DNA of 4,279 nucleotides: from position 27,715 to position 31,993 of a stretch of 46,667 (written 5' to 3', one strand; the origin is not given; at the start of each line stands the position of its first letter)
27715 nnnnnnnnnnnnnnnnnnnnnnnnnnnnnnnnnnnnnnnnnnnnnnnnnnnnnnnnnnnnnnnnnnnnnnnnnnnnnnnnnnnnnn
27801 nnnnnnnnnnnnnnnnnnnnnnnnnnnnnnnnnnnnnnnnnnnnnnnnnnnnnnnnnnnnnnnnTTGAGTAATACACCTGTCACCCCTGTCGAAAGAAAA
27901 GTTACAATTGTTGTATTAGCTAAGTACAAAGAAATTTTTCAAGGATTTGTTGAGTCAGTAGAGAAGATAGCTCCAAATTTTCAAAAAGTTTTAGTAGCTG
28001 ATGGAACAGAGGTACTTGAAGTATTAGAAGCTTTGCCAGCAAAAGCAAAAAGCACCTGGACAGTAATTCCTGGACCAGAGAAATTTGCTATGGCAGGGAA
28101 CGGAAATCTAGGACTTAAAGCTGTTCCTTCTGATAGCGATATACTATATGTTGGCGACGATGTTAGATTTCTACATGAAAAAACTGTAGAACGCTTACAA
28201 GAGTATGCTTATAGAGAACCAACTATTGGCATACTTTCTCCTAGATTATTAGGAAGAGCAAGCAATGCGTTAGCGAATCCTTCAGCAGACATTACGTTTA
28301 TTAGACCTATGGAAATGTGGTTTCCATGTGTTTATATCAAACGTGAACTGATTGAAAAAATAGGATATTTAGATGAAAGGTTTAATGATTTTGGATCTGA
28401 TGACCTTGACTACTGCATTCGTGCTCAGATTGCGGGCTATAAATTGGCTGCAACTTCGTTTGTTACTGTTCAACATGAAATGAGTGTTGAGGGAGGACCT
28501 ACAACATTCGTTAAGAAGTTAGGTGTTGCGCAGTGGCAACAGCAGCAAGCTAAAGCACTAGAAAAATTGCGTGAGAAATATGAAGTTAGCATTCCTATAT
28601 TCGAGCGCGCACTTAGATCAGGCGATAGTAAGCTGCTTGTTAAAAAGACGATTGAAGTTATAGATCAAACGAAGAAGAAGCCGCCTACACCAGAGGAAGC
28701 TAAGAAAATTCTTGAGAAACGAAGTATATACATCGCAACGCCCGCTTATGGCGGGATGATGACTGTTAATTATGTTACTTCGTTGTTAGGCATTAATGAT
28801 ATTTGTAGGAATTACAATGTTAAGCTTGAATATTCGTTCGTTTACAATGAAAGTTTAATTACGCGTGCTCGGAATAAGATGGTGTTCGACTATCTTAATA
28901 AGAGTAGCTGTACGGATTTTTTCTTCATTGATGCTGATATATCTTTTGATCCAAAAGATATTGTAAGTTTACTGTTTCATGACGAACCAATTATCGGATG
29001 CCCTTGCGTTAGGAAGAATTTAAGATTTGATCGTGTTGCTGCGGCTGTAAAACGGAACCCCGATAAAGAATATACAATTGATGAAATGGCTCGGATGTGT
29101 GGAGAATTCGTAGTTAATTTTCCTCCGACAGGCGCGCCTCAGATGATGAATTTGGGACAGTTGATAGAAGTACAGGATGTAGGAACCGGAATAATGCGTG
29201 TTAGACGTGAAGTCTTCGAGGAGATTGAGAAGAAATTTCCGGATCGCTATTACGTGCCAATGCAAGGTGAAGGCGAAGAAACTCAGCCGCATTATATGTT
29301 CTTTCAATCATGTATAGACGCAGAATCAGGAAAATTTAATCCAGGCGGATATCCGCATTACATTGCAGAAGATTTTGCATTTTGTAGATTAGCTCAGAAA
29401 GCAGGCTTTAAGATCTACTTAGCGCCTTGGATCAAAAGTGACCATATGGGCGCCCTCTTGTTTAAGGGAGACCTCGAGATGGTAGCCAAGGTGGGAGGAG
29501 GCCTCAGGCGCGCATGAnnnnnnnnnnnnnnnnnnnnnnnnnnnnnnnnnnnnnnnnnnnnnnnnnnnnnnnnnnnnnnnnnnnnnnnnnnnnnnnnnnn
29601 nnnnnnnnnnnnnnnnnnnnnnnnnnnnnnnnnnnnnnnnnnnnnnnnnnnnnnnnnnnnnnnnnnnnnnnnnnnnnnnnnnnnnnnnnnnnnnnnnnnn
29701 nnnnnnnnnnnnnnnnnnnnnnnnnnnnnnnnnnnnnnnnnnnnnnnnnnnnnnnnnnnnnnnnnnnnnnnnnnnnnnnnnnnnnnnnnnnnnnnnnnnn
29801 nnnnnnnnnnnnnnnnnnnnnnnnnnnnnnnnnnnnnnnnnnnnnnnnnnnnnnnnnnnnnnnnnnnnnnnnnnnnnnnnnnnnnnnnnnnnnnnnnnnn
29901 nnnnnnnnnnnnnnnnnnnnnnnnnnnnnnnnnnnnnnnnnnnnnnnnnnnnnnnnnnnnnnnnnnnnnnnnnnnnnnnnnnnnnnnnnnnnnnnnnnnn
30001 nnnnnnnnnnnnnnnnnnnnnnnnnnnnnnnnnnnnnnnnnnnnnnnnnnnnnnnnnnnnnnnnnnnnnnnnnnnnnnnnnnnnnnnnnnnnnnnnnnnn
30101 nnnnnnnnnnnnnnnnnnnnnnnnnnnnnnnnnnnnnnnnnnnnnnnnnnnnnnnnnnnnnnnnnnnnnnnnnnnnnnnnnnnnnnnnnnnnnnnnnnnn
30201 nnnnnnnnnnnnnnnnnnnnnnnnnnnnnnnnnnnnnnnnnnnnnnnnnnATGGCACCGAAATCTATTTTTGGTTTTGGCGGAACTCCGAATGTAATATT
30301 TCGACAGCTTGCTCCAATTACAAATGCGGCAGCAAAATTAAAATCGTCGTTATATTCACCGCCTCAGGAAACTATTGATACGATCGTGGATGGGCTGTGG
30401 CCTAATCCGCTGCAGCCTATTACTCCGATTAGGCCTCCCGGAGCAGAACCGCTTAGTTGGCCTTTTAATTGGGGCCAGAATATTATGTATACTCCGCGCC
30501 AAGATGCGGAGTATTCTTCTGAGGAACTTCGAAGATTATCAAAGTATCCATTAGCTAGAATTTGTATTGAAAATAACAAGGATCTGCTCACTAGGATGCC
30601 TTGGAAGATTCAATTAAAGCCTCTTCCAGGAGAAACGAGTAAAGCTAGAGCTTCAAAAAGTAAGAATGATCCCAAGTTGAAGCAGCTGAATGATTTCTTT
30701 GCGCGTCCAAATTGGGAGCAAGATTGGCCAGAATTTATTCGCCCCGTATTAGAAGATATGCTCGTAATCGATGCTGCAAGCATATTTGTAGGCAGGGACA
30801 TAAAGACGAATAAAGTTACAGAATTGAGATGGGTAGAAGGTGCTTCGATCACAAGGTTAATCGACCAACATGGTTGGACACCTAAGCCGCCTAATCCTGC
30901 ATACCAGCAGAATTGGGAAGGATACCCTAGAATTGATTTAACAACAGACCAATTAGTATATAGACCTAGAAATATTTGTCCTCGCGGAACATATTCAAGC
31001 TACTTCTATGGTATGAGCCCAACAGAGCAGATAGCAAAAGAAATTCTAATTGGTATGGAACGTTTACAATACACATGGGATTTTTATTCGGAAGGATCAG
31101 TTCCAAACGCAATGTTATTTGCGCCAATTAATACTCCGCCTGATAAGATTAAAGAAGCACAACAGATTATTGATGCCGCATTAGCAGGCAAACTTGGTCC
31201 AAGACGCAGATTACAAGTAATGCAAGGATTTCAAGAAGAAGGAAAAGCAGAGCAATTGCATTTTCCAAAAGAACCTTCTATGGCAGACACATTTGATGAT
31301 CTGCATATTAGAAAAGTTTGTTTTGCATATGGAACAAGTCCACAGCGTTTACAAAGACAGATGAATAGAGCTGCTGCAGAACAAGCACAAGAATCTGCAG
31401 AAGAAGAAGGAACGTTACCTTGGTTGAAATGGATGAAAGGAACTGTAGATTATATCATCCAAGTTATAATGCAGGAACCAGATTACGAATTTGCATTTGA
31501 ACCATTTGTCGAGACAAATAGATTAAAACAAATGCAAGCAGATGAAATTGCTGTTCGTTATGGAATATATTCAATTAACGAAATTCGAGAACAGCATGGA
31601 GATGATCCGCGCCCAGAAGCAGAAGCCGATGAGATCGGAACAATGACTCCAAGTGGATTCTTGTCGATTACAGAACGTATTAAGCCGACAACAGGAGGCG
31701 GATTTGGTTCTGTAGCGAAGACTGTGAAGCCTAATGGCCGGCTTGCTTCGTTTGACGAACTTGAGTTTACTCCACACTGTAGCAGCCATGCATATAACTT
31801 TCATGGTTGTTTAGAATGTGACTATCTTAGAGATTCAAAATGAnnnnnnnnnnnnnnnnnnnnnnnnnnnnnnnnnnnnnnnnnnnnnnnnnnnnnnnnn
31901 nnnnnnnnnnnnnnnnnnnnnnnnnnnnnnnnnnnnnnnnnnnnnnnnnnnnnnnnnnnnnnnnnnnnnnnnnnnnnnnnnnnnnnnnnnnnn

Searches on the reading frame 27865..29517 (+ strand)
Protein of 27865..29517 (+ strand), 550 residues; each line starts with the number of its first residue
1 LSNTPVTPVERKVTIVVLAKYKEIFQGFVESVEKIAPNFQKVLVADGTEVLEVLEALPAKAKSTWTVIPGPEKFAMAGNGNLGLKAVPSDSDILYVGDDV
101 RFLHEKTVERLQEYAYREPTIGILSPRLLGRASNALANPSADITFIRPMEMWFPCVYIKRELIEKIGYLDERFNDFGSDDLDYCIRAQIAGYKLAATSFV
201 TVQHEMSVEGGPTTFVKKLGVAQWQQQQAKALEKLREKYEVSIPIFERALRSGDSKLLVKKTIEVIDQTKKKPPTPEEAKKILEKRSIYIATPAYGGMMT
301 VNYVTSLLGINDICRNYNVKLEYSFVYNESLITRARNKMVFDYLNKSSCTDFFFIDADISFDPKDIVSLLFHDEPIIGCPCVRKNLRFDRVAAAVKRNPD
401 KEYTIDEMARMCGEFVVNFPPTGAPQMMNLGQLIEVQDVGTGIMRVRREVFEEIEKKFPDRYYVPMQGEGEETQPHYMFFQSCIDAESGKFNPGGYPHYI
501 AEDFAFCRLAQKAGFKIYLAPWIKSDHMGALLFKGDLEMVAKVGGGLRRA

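Call 8: search_protein_families(library=phrogs, proteins=[window:27865-29517:+], max_evalue=0.001)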
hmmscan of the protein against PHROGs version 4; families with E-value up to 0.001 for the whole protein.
window:27865-29517:+ (550 aa): 2 families
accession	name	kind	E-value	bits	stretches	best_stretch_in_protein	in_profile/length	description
phrog_1574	-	unknown function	7.5e-44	151.2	1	278-535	5-236/240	-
phrog_2456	-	moron, auxiliary metabolic gene and host takeover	7.5e-06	26.7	1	155-203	140-188/239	glycosyltransferase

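Call 92: search_protein_families(library=pfam, proteins=[window:27865-29517:+], max_evalue=0.01)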
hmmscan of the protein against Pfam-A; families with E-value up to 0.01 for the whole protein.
window:27865-29517:+ (550 aa): 3 families
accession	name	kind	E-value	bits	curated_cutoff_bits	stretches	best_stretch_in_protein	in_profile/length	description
PF00535.33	Glycos_transf_2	-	0.00013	22.4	23.3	1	24-128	12-116/168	Glycosyl transferase family 2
PF13632.12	Glyco_trans_2_3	-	0.0002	21.7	27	0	147-216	68-130/198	Glycosyl transferase family group 2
PF03452.20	Anp1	-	0.0062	16.5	28.8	0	330-385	119-174/263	Anp1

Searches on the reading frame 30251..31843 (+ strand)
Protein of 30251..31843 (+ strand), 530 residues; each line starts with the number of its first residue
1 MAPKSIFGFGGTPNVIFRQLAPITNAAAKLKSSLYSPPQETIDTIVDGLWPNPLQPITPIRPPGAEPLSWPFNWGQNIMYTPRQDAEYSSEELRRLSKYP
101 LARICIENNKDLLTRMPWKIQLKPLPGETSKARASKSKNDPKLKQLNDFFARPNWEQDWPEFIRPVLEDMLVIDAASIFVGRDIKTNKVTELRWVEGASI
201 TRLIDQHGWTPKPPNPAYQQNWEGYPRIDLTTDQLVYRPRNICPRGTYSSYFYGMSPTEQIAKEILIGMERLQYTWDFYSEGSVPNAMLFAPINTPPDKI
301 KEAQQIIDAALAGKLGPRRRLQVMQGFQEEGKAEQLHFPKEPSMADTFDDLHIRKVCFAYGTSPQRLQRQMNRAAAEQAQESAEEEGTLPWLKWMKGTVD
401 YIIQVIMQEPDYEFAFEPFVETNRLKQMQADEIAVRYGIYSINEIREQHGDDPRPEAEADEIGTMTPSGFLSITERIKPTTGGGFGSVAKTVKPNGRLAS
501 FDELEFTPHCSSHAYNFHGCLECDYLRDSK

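Call 8: search_protein_families(library=phrogs, proteins=[window:30251-31843:+], max_evalue=0.001)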
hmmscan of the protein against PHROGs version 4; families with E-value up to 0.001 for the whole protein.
window:30251-31843:+ (530 aa): 2 families
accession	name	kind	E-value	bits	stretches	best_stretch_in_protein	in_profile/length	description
phrog_2662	-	head and packaging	1e-42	147.7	1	81-458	44-412/717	portal protein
phrog_12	-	head and packaging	2.2e-20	74.3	1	140-463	124-426/646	portal protein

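Call 52: search_dna_similar(query=window:30251-31843:+, collection=phages, mode=protein, max_evalue=0.00001, max_rows=15)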
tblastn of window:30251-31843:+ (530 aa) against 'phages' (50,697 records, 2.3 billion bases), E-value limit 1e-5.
Records with a match: 11; places in all: 11; records where one place covers at least 80% of the query: 6.
Best place of each record, by identity: <60% 11.
By first word of the organism name: Arthrobacter 4; Brevundimonas 2; Thermoanaerobacterium 2; Pseudomonas 2; Alicyclobacillus 1.
By host as written in the record: Brevundimonas pondensis LVF1 2; Thermoanaerobacterium saccharolyticum JW/SL-YS485 2; Arthrobacter globiformis B-2979 2; Arthrobacter sp. ATCC 21022 2; Pseudomonas putida 2; Alicyclobacillus acidoterrestris MMB007 1.
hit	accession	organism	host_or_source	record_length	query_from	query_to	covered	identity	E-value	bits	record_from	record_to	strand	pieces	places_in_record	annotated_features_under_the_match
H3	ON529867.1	Brevundimonas phage vB_BpoS-Strzyga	Brevundimonas pondensis LVF1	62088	35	482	85%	31.1%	1e-46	181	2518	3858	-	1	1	putative portal protein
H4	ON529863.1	Brevundimonas phage vB_BpoS-Polewnik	Brevundimonas pondensis LVF1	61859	35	482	85%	30.9%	1e-48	186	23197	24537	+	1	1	putative portal protein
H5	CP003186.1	Thermoanaerobacterium phage THSA-485A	Thermoanaerobacterium saccharolyticum ...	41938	53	505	85%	27.3%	5e-28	125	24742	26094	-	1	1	hypothetical protein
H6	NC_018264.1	Thermoanaerobacterium phage THSA-485A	Thermoanaerobacterium saccharolyticum ...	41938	53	505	85%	27.3%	5e-28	125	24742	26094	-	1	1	portal protein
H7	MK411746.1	Arthrobacter phage Sonali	Arthrobacter globiformis B-2979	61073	48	475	81%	23.1%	2e-20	101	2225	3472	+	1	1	3: portal and MuF-like fusion protein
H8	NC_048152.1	Arthrobacter phage Sonali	Arthrobacter globiformis B-2979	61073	48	475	81%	23.1%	2e-20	101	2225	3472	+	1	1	3: portal protein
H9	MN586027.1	Arthrobacter phage Mufasa8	Arthrobacter sp. ATCC 21022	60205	64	447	72%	25.4%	5e-25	115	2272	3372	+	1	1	3: portal protein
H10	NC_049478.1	Arthrobacter phage Mufasa8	Arthrobacter sp. ATCC 21022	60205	64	447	72%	25.4%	5e-25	115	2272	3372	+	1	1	3: MutT/NUDIX hydrolase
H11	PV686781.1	Alicyclobacillus phage MMB025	Alicyclobacillus acidoterrestris MMB007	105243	52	453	76%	22.6%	7e-22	106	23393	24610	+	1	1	portal protein | hypothetical protein (x2)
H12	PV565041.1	Pseudomonas phage Jeremy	Pseudomonas putida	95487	128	367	45%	25.4%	6e-7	59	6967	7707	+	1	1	portal protein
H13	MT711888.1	Pseudomonas phage Dolphis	Pseudomonas putida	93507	143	367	42%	25.4%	1e-6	57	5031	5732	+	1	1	portal protein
